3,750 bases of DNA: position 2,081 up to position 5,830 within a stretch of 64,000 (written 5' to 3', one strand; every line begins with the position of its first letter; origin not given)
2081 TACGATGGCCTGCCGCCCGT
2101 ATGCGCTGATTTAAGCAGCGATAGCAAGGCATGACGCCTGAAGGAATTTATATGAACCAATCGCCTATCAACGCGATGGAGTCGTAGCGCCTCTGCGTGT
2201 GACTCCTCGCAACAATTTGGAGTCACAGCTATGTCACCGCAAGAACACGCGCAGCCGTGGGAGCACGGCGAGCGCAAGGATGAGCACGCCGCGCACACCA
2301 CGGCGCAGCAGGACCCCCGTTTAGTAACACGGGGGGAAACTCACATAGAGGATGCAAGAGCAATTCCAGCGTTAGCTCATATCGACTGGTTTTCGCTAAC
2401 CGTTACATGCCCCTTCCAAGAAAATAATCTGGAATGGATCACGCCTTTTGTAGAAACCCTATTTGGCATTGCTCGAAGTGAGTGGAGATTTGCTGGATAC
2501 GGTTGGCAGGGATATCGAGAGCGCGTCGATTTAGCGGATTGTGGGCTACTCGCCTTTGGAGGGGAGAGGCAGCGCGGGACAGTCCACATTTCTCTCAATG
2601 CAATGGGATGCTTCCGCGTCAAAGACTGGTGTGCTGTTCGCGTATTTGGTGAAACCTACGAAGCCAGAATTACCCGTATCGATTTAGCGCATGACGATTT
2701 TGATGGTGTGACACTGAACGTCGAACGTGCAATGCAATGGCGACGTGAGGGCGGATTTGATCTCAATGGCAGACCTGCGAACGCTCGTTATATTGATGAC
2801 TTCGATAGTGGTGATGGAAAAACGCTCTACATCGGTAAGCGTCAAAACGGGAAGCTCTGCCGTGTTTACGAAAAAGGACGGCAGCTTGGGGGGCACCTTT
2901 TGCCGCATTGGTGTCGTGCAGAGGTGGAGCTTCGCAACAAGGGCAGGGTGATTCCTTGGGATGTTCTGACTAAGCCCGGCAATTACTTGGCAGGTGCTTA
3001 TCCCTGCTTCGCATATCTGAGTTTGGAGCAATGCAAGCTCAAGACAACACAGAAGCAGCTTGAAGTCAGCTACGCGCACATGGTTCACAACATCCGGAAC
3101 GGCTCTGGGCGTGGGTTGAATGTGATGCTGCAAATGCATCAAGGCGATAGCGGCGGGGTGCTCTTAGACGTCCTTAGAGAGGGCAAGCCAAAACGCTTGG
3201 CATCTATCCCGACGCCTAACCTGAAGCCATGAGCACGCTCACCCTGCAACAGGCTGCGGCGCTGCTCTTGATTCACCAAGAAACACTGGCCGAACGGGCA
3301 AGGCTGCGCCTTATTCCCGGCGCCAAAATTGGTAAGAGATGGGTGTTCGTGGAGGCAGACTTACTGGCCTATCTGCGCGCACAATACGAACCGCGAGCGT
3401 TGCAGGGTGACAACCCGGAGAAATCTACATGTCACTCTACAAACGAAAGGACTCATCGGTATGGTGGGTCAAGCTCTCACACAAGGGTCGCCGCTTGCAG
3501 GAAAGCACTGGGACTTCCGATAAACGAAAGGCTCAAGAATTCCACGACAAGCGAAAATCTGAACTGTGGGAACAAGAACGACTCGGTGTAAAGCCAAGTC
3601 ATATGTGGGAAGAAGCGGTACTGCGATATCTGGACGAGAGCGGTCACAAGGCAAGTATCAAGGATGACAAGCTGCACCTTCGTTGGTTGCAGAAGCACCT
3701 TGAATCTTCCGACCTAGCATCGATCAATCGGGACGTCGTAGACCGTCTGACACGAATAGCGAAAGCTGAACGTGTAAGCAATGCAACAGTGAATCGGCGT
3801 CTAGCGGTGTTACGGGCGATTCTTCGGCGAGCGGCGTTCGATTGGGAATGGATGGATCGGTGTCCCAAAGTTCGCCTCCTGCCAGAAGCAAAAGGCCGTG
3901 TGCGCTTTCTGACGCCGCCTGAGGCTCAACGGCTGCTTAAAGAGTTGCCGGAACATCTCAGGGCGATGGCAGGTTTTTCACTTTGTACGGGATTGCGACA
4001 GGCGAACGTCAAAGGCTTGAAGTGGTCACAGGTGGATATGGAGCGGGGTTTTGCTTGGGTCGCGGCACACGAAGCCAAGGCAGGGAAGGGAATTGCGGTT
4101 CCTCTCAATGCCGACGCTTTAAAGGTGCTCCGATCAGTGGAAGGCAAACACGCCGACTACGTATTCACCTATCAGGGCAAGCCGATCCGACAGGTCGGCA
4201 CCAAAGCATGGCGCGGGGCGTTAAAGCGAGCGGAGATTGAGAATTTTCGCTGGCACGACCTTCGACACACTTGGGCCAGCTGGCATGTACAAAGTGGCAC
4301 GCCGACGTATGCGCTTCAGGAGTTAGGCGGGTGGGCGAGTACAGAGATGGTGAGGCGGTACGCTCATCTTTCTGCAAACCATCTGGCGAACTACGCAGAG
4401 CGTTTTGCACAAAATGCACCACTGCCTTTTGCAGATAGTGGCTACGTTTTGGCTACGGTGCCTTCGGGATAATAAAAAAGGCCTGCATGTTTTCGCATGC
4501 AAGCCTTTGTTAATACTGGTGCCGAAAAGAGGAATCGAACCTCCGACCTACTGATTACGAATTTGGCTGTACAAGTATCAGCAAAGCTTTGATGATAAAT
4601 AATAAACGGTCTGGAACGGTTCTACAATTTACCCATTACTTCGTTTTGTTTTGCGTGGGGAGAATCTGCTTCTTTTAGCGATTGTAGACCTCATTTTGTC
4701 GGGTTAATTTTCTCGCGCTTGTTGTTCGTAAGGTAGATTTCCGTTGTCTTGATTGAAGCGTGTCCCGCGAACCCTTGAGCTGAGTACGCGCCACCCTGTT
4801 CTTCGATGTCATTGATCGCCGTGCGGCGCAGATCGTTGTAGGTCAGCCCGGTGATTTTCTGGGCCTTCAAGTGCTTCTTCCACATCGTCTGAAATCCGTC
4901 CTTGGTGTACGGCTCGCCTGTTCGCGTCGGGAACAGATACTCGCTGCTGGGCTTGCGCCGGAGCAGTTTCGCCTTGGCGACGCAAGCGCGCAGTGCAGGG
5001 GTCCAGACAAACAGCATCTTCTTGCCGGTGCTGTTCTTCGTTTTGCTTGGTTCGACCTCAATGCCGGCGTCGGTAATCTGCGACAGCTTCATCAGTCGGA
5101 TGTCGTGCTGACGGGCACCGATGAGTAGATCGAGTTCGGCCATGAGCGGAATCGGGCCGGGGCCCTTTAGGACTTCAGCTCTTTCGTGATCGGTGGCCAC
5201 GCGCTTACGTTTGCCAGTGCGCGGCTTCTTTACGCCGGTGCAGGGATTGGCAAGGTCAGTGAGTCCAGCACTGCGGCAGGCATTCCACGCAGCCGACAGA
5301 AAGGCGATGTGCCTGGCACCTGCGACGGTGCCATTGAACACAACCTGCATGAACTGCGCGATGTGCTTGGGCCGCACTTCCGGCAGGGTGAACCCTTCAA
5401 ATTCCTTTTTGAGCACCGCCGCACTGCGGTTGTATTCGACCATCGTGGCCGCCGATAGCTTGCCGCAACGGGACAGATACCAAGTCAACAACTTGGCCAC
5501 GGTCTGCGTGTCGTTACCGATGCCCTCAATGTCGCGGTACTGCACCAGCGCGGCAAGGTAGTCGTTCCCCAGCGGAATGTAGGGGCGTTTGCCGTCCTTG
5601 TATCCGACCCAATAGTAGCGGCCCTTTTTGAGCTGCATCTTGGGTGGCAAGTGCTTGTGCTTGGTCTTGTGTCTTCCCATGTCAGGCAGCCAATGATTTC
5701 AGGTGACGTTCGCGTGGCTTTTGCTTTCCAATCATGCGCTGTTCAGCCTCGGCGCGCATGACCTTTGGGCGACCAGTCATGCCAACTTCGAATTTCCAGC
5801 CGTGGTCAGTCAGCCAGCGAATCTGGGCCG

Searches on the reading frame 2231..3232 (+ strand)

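Call 57: search_protein_families(library=phrogs, proteins=[window:2231-3232:+], max_evalue=0.00001)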
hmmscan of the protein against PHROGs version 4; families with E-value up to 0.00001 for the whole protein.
window:2231-3232:+ (333 aa): 2 families
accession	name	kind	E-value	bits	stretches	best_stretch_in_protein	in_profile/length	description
phrog_453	-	DNA, RNA and nucleotide metabolism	2.1e-72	245.9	1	46-329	114-422/447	replication initiation protein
phrog_16222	-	unknown function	4.1e-09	37.3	1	150-320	1-173/193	-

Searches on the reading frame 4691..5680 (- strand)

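Call 57: search_protein_families(library=phrogs, proteins=[window:4691-5680:-], max_evalue=0.00001)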
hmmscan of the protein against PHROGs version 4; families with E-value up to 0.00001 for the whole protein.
window:4691-5680:- (329 aa): 4 families
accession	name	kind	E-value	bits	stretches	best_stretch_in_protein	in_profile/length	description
phrog_1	-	integration and excision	1.7e-40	140.9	1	17-317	112-433/611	integrase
phrog_216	-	integration and excision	1.7e-16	61.2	1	145-323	38-228/301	integrase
phrog_7244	-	integration and excision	3.2e-11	44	1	55-232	69-249/263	integrase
phrog_14425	-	unknown function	2.5e-07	31.7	1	217-316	33-149/161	-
